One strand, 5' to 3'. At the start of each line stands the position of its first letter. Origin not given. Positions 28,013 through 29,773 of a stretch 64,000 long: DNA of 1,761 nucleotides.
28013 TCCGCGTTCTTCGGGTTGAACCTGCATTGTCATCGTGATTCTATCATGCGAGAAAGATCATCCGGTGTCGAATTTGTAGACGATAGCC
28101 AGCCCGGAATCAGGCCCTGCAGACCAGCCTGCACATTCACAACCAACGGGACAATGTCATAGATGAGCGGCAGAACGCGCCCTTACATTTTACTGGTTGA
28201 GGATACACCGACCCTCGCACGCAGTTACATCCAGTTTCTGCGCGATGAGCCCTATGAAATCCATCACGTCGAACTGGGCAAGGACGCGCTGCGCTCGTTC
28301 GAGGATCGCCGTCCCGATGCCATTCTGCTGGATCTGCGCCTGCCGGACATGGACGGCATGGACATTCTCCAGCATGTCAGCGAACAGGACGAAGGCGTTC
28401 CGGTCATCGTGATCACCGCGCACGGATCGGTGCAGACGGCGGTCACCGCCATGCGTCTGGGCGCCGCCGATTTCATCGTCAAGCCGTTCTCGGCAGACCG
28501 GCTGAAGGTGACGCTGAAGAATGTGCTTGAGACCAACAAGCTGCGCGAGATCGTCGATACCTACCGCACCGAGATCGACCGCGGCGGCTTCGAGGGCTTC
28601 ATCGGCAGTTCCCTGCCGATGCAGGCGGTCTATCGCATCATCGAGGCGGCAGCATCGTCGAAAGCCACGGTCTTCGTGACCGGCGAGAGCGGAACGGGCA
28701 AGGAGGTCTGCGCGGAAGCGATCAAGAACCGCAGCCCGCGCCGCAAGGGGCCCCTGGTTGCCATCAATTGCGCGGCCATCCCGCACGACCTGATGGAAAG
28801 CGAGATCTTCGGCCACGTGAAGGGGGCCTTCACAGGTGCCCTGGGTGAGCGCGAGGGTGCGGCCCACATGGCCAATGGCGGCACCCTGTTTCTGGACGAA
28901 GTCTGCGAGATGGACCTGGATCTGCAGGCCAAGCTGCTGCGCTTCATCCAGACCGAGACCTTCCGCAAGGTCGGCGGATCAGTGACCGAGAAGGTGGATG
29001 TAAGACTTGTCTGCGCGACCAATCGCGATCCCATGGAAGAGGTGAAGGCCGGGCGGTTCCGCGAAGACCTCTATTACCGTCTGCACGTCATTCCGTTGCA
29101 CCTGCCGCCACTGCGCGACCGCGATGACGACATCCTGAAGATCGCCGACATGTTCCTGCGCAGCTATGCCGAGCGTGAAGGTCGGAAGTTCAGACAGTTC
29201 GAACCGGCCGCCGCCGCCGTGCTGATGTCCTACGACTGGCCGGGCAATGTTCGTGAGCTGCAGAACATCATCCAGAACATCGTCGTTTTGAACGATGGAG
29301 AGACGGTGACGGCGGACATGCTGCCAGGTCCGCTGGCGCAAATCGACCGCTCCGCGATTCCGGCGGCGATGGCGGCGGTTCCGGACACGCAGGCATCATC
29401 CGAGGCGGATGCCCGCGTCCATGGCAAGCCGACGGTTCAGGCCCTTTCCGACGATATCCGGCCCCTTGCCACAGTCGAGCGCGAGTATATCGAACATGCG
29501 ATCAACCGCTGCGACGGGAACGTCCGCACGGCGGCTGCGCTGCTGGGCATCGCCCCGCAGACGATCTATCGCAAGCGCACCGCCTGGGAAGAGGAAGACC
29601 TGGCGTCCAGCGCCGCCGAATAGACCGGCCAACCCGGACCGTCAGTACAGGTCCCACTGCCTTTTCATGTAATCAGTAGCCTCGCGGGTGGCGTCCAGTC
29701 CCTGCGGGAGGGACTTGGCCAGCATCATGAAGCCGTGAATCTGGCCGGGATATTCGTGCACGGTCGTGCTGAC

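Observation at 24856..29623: Hybrid HK (with fused Hpt) plus LuxO-like sigma-54 regulator sit beside an RTX/T1SS locus, and a sigma-54 promoter precedes the RTX gene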

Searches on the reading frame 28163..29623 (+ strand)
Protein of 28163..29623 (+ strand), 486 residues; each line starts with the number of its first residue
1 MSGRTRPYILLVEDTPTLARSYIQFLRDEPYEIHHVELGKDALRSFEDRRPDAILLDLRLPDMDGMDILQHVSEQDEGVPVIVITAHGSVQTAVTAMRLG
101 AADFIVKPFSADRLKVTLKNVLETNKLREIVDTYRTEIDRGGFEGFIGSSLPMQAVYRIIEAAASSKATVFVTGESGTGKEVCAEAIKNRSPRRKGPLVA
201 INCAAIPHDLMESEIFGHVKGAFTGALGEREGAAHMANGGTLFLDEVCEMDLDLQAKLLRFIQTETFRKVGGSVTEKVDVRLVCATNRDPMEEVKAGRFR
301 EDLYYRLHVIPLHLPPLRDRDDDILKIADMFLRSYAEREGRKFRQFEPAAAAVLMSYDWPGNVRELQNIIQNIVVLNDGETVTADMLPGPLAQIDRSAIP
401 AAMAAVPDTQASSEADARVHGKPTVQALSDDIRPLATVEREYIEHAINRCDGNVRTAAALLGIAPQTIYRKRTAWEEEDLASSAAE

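Call 3: search_protein_families(library=pfam, proteins=[window:28163-29623:+], max_evalue=0.001)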
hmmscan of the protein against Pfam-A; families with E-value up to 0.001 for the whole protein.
window:28163-29623:+ (486 aa): 8 families
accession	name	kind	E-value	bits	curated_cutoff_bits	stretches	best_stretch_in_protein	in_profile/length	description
PF00158.32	Sigma54_activat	-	4.6e-66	222.1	20.2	1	147-312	2-167/168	Sigma-54 interaction domain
PF00072.30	Response_reg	-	1.8e-29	102.5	30.2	1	9-117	1-109/111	Response regulator receiver domain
PF14532.12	Sigma54_activ_2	-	1.1e-25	90.9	25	1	147-317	1-138/138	Sigma-54 interaction domain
PF25601.1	AAA_lid_14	-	1.5e-24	86.1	27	1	318-397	1-80/87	AAA+ ATPase lid domain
PF02954.25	HTH_8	-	1.1e-11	44.7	22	1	435-474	2-41/42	Bacterial regulatory protein, Fis family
PF07728.20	AAA_5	-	6.3e-06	26.7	22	1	170-292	2-126/139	AAA domain (dynein-related subfamily)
PF01078.27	Mg_chelatase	-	0.00014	21.8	20.3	0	228-291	96-161/207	Magnesium chelatase, subunit ChlI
PF13551.12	HTH_29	-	0.00017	22.1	28.1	1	452-482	13-43/64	Winged helix-turn helix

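Call 14: search_protein_families(library=ncbifam, proteins=[window:28163-29623:+], max_evalue=0.001)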
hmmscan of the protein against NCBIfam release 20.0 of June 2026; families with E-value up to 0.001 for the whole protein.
window:28163-29623:+ (486 aa): 117 families (the best 25 are shown)
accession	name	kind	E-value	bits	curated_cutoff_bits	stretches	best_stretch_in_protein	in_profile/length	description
NF041946.1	LuxO_transreg_Vib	equivalog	6.7e-195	648.3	800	1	11-477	1-462/463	quorum-sensing sigma-54 dependent transcriptional regulator LuxO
TIGR01818.1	ntrC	equivalog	2.1e-122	409.2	558.6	1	9-471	1-459/463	nitrogen regulation protein NR(I)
NF008469.0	PRK11361.1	equivalog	2.2e-120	402.5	714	1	8-468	6-447/461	acetoacetate metabolism transcriptional regulator AtoC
TIGR02915.1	PEP_resp_reg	equivalog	1e-112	377.2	502.6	1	9-387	1-382/445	PEP-CTERM-box response regulator transcription factor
NF051870.1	NAssimRespRegNtrX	equivalog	4e-107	358.9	600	1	9-471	4-446/452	nitrogen assimilation response regulator NtrX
NF007689.0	PRK10365.1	equivalog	3.7e-106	355.5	760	1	9-471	8-438/441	sigma-54-dependent response regulator transcription factor ZraR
NF008176.1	PRK10923.1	equivalog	5.6e-102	341.7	620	1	25-471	22-462/469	nitrogen regulation protein NR(I)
TIGR01817.1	nifA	equivalog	6.7e-99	332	528.85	1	137-469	189-522/534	nif-specific transcriptional activator NifA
NF050807.1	TransRegFlbDCaul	equivalog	9.3e-98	328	750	1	33-481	27-444/454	sigma-54-dependent transcriptional regulator FlbD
NF011695.0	PRK15115.1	equivalog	7.9e-96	321.5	763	1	6-400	6-390/445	two-component system response regulator GlrR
NF041552.1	TF_PrdR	equivalog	1.1e-93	314.5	795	1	123-471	247-572/577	sigma-54 dependent transcriptional regulator PrdR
NF003451.0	PRK05022.1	equivalog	2.5e-92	310.2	476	1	140-468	186-501/512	nitric oxide reductase transcriptional regulator NorR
NF038308.1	RNA_repair_RtcR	equivalog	4.7e-92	309.5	650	1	86-469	119-505/530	RNA repair transcriptional activator RtcR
NF049963.1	RespRegFlgRCampy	domain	1.2e-87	294.5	750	1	29-386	24-376/429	fla regulon two-component system response regulator FlgR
TIGR02329.1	propionate_PrpR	equivalog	3.7e-77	260.2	499.2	1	110-471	171-523/526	propionate catabolism operon regulatory protein PrpR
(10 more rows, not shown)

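Call 39: search_solved_structures(query=window:28163-29620:+, max_evalue=1e-40, show_alignments=1)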
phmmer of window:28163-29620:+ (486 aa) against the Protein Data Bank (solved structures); distinct sequences matched with E-value up to 1e-40: 34.
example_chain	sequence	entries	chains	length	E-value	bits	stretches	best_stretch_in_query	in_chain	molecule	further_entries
5ep0_A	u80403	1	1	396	1.2e-144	485.7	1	8-392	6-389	Putative repressor protein luxO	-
5ep2_A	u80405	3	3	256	3.5e-108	365.5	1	145-392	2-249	Putative repressor protein luxO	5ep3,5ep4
5ep1_A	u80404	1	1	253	3.6e-108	365.4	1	145-392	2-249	Putative repressor protein luxO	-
4l4u_A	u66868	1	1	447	4e-96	325.7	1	9-382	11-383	Transcriptional regulator (NtrC family)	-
1ny5_A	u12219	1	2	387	1.3e-94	320.7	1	9-382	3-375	transcriptional regulator (NtrC family)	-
3dzd_A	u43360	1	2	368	2.3e-88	300.1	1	9-382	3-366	Transcriptional regulator (NtrC family)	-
5m7n_A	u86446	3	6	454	1.1e-79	271.5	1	9-472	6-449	Nitrogen assimilation regulatory protein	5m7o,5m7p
1ojl_A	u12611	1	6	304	2.8e-75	257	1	146-392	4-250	TRANSCRIPTIONAL REGULATORY PROTEIN ZRAR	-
9qq6_C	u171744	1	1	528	1.1e-72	248.5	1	123-414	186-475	Nif-specific regulatory protein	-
8p53_C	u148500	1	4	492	1.3e-72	248.2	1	64-472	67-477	Transcriptional regulator FleQ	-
5exx_A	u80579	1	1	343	2e-71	244.3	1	143-471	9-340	Transcriptional regulator FleQ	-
8pb9_D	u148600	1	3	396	5.2e-70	239.6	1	63-390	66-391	Transcriptional regulator FleQ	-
26jl_A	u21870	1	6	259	5.6e-70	239.5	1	146-389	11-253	Flagellar regulatory protein A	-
6jdi_A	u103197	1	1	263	7.2e-70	239.2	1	143-395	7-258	Nitrogen assimilation regulatory protein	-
6j7e_A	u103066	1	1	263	3.5e-69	236.9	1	143-395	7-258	Nitrogen assimilation regulatory protein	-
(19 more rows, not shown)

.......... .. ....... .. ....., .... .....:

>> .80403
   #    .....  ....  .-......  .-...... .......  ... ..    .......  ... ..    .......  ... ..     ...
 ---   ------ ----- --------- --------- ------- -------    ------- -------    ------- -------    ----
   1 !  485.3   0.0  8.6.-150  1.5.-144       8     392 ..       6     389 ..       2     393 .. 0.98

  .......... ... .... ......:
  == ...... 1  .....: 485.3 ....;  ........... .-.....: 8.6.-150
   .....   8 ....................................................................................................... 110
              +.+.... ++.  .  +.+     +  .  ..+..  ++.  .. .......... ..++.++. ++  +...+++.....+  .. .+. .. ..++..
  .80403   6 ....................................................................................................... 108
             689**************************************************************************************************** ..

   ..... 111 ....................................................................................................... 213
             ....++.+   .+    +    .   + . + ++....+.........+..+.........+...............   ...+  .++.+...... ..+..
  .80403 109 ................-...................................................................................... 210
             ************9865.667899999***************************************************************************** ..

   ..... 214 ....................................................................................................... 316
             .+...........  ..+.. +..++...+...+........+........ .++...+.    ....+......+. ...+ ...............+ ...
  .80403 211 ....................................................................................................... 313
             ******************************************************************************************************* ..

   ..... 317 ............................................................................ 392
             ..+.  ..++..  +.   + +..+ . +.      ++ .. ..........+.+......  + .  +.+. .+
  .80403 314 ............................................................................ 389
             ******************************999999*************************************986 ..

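Call 53: find_homologous_proteins(query=window:28163-29620:+, max_evalue=1e-100)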
Query window:28163-29620:+ (486 aa): 6362 proteins with E <= 1e-100 among 8000 candidates; the best 120 are listed.
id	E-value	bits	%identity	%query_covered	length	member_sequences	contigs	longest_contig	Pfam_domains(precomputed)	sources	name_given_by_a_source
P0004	0.0e+0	1082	100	100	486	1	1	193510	PF00158.33,PF25601.2,PF02954.26,PF14532.13,PF07728.21,PF00072.31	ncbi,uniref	ncbi:sigma-54-dependent transcriptional regulator [Minwuia sp.]|uniref:sigma-54-dependent transcript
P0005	5.4e-280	947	87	100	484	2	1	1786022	PF00158.33,PF25601.2,PF02954.26,PF14532.13,PF07728.21,PF00072.31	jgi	jgi:two-component system repressor protein LuxO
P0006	2.4e-276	935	86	100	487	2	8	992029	PF00158.33,PF25601.2,PF02954.26,PF14532.13,PF07728.21,PF00072.31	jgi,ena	-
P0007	5.2e-274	927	86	100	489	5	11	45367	PF00158.33,PF25601.2,PF02954.26,PF14532.13,PF07728.21,PF00072.31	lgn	-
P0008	2.0e-272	922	84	100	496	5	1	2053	PF00158.33,PF25601.2,PF02954.26,PF14532.13,PF07728.21,PF00072.31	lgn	-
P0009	3.1e-269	911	84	100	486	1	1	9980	PF00158.33,PF25601.2,PF02954.26,PF14532.13,PF07728.21,PF00072.31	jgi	-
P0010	2.0e-266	902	83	100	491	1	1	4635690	PF00158.33,PF25601.2,PF02954.26,PF14532.13,PF07728.21,PF00072.31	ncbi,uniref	ncbi:MAG: sigma-54-dependent transcriptional regulator [Minwuia sp.]|uniref:sigma-54-dependent trans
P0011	5.6e-266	901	82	97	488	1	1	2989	PF00158.33,PF25601.2,PF02954.26,PF14532.13,PF07728.21,PF00072.31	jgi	jgi:DNA-binding NtrC family response regulator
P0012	2.2e-245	833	78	100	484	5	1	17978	PF00158.33,PF25601.2,PF02954.26,PF14532.13,PF07728.21,PF00072.31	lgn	-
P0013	1.3e-243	827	76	97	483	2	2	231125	PF00158.33,PF13551.13,PF25601.2,PF02954.26,PF14532.13,PF07728.21,PF00072.31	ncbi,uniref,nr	ncbi:sigma-54-dependent transcriptional regulator [Minwuia thermotolerans]|uniref:Sigma-54-dependent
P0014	2.1e-243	826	78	96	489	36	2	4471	PF00158.33,PF25601.2,PF02954.26,PF14532.13,PF07728.21,PF00072.31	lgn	-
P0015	9.2e-241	817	76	97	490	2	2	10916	PF00158.33,PF13551.13,PF25601.2,PF02954.26,PF14532.13,PF07728.21,PF00072.31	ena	-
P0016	6.3e-239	811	75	99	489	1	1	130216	PF00158.33,PF25601.2,PF02954.26,PF14532.13,PF07728.21,PF00072.31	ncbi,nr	ncbi:MAG: sigma-54 dependent transcriptional regulator [Pseudomonadota bacterium]|nr:sigma-54 depend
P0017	3.1e-204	697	62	99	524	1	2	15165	PF00158.33,PF25601.2,PF02954.26,PF14532.13,PF07728.21,PF00072.31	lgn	-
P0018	6.5e-204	696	61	99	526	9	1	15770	PF00158.33,PF25601.2,PF02954.26,PF14532.13,PF07728.21,PF00072.31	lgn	-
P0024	8.7e-189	646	62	97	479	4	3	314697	PF00158.33,PF25601.2,PF02954.26,PF14532.13,PF07728.21,PF00072.31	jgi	jgi:two-component system repressor protein LuxO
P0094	2.1e-182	625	60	98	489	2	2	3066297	PF00158.33,PF07724.21,PF25601.2,PF02954.26,PF14532.13,PF07728.21,PF00072.31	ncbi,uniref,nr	ncbi:sigma-54-dependent transcriptional regulator [Varunaivibrio sulfuroxidans]|uniref:DNA-binding N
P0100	4.0e-182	624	61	97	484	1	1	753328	PF00158.33,PF25601.2,PF02954.26,PF14532.13,PF07728.21,PF00072.31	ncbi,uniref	ncbi:sigma-54 dependent transcriptional regulator [Magnetovibrio sp.]|uniref:sigma-54-dependent tran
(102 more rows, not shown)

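Call 54: find_encoding_contigs(protein=P0005, flank=9000, max_places=2)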
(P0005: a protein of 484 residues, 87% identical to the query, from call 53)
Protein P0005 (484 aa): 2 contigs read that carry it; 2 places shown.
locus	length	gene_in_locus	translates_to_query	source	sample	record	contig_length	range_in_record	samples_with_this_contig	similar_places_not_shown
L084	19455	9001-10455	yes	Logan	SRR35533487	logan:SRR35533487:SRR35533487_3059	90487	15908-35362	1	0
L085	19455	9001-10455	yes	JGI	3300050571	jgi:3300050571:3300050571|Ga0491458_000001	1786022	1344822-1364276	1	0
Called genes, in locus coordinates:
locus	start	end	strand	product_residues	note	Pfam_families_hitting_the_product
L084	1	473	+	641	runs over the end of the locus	PF01073:3Beta_HSD, PF01370:Epimerase, PF02719:Polysacc_synt_2, PF04321:RmlD_sub_bind, PF13460:NAD_binding_10 (weak), PF16363:GDP_Man_Dehyd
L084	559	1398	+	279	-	PF02678:Pirin, PF05726:Pirin_C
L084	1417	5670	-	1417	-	PF00353:HemolysinCabind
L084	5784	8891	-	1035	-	PF12860:PAS_7, PF00512:HisKA, PF02518:HATPase_c, PF00072:Response_reg, PF01627:Hpt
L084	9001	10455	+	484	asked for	PF00072:Response_reg, PF00158:Sigma54_activat, PF14532:Sigma54_activ_2, PF07728:AAA_5 (faint), PF25601:AAA_lid_14, PF02954:HTH_8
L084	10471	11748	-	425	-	PF02321:OEP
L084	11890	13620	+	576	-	PF00664:ABC_membrane, PF00005:ABC_tran, PF02463:SMC_N (faint), PF13175:AAA_15 (faint), PF13304:AAA_21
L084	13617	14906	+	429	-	PF25984:BSH_YknX (faint), PF25919:BSH_CusB (weak), PF25994:HH_AprE, PF26002:Beta-barrel_AprE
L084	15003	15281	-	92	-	-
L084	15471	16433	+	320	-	PF12146:Hydrolase_4, PF00561:Abhydrolase_1, PF12697:Abhydrolase_6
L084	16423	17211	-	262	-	PF06707:DUF1194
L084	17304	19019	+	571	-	PF01011:PQQ, PF13360:PQQ_2, PF13570:Beta-prop_ACSF4 (faint), PF01011:PQQ, PF13360:PQQ_2 (weak)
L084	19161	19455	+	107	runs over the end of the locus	PF13442:Cytochrome_CBB3, PF00034:Cytochrom_C (weak)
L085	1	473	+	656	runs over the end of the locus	PF04321:RmlD_sub_bind, PF01073:3Beta_HSD, PF01370:Epimerase, PF02719:Polysacc_synt_2, PF13460:NAD_binding_10 (weak), PF16363:GDP_Man_Dehyd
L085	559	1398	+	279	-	PF02678:Pirin, PF05726:Pirin_C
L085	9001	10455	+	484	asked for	PF00072:Response_reg, PF00158:Sigma54_activat, PF14532:Sigma54_activ_2, PF07728:AAA_5 (faint), PF25601:AAA_lid_14, PF02954:HTH_8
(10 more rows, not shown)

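Call 55: find_encoding_contigs(protein=P0006, flank=9000, max_places=2)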
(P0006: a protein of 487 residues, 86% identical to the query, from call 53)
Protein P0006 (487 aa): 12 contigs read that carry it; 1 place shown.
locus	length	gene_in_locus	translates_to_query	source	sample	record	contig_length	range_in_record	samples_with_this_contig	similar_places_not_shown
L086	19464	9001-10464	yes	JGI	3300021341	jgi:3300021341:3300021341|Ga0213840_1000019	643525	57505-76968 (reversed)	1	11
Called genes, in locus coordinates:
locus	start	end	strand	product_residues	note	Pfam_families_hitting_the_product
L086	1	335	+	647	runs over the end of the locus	PF13727:CoA_binding_3 (weak), PF01073:3Beta_HSD, PF01370:Epimerase, PF02719:Polysacc_synt_2, PF04321:RmlD_sub_bind, PF16363:GDP_Man_Dehyd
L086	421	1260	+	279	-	PF02678:Pirin, PF05726:Pirin_C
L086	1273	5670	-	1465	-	-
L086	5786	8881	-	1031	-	PF12860:PAS_7, PF00512:HisKA, PF02518:HATPase_c, PF00072:Response_reg, PF01627:Hpt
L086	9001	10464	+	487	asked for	PF00072:Response_reg, PF00158:Sigma54_activat, PF14532:Sigma54_activ_2, PF07728:AAA_5 (weak), PF25601:AAA_lid_14, PF02954:HTH_8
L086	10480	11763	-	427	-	PF02321:OEP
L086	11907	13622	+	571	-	PF00664:ABC_membrane, PF00005:ABC_tran, PF02463:SMC_N (faint), PF13175:AAA_15 (faint), PF13304:AAA_21 (weak)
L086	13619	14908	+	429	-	PF25919:BSH_CusB (faint), PF25984:BSH_YknX (weak), PF25994:HH_AprE, PF26002:Beta-barrel_AprE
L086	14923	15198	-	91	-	-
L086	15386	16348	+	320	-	PF00561:Abhydrolase_1, PF12146:Hydrolase_4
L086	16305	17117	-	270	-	PF06707:DUF1194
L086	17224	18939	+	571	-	PF01011:PQQ, PF13360:PQQ_2, PF13570:Beta-prop_ACSF4 (faint), PF01011:PQQ, PF13360:PQQ_2 (weak)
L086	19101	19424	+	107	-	PF13442:Cytochrome_CBB3, PF00034:Cytochrom_C (weak)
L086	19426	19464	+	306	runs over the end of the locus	PF00497:SBP_bac_3 (faint)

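Call 56: find_encoding_contigs(protein=P0016, flank=9000, max_places=2)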
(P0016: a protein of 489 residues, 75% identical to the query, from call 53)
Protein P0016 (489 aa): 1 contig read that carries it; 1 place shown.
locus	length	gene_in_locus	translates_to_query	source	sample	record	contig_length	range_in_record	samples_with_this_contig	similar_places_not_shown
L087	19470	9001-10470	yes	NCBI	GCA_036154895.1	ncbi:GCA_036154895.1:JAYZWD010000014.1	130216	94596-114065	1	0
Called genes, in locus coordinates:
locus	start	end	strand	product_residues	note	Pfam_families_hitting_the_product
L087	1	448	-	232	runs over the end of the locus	PF03591:AzlC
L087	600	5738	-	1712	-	PF04773:FecR (faint), PF00353:HemolysinCabind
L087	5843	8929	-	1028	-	PF12860:PAS_7, PF00512:HisKA, PF02518:HATPase_c, PF00072:Response_reg, PF01627:Hpt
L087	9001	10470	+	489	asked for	PF00072:Response_reg, PF00158:Sigma54_activat, PF14532:Sigma54_activ_2, PF07728:AAA_5 (weak), PF25601:AAA_lid_14, PF02954:HTH_8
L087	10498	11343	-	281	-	PF02678:Pirin, PF05726:Pirin_C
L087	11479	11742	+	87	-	PF13467:RHH_4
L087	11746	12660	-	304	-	PF01832:Glucosaminidase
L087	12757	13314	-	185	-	PF08712:Nfu_N, PF01106:NifU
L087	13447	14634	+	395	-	PF00211:Guanylate_cyc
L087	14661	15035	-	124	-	PF00072:Response_reg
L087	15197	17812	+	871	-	PF02743:dCache_1, PF00672:HAMP, PF00989:PAS, PF08448:PAS_4, PF00512:HisKA, PF02518:HATPase_c, PF00072:Response_reg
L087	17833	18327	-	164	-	PF12802:MarR_2, PF01022:HTH_5 (weak), PF01047:MarR (faint)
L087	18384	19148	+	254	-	PF00561:Abhydrolase_1, PF00975:Thioesterase (weak), PF12146:Hydrolase_4, PF12697:Abhydrolase_6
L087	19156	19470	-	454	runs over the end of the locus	PF01134:GIDA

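Call 57: find_encoding_contigs(protein=P0018, flank=8000, max_places=1)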
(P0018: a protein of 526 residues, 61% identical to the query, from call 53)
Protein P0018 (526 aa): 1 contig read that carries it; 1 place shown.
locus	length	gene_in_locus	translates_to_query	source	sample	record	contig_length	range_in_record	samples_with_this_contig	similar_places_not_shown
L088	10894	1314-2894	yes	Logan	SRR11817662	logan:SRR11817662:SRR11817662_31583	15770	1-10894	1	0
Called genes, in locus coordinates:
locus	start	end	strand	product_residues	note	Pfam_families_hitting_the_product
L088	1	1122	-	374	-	?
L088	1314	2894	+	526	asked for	PF00072:Response_reg, PF00158:Sigma54_activat, PF14532:Sigma54_activ_2, PF07728:AAA_5 (weak), PF25601:AAA_lid_14, PF02954:HTH_8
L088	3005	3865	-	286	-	PF00691:OmpA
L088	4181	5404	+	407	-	PF00144:Beta-lactamase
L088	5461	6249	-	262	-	PF00378:ECH_1, PF16113:ECH_2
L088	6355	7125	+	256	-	PF00378:ECH_1, PF16113:ECH_2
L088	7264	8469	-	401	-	PF00108:Thiolase_N, PF02803:Thiolase_C, PF22691:Thiolase_C_1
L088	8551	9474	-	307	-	PF00126:HTH_1, PF03466:LysR_substrate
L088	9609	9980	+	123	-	-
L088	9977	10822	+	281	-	PF00561:Abhydrolase_1, PF12146:Hydrolase_4, PF12697:Abhydrolase_6, PF00756:Esterase (faint)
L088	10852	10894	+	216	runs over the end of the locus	PF00440:TetR_N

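Call 58: find_encoding_contigs(protein=P0024, flank=8000, max_places=1)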
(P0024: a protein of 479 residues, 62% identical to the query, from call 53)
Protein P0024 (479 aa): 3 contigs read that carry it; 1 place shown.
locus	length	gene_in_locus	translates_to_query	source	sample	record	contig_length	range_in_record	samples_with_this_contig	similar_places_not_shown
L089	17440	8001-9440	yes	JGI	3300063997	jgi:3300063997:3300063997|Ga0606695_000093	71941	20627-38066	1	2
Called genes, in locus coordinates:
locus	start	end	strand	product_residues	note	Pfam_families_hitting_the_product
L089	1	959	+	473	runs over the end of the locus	PF02321:OEP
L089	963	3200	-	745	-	PF00512:HisKA, PF02518:HATPase_c, PF00072:Response_reg, PF01627:Hpt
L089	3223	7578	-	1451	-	PF00353:HemolysinCabind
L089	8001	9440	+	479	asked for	PF00072:Response_reg, PF00158:Sigma54_activat, PF14532:Sigma54_activ_2, PF07728:AAA_5 (weak), PF25601:AAA_lid_14, PF02954:HTH_8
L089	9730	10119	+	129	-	PF00072:Response_reg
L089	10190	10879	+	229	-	PF01738:DLH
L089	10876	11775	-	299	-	PF00892:EamA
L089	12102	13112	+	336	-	PF02900:LigB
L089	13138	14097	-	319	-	PF02311:AraC_binding (faint), PF07883:Cupin_2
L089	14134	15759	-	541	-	PF01494:FAD_binding_3, PF21274:Rng_hyd_C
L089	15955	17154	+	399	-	PF03401:TctC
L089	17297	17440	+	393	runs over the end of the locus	PF07690:MFS_1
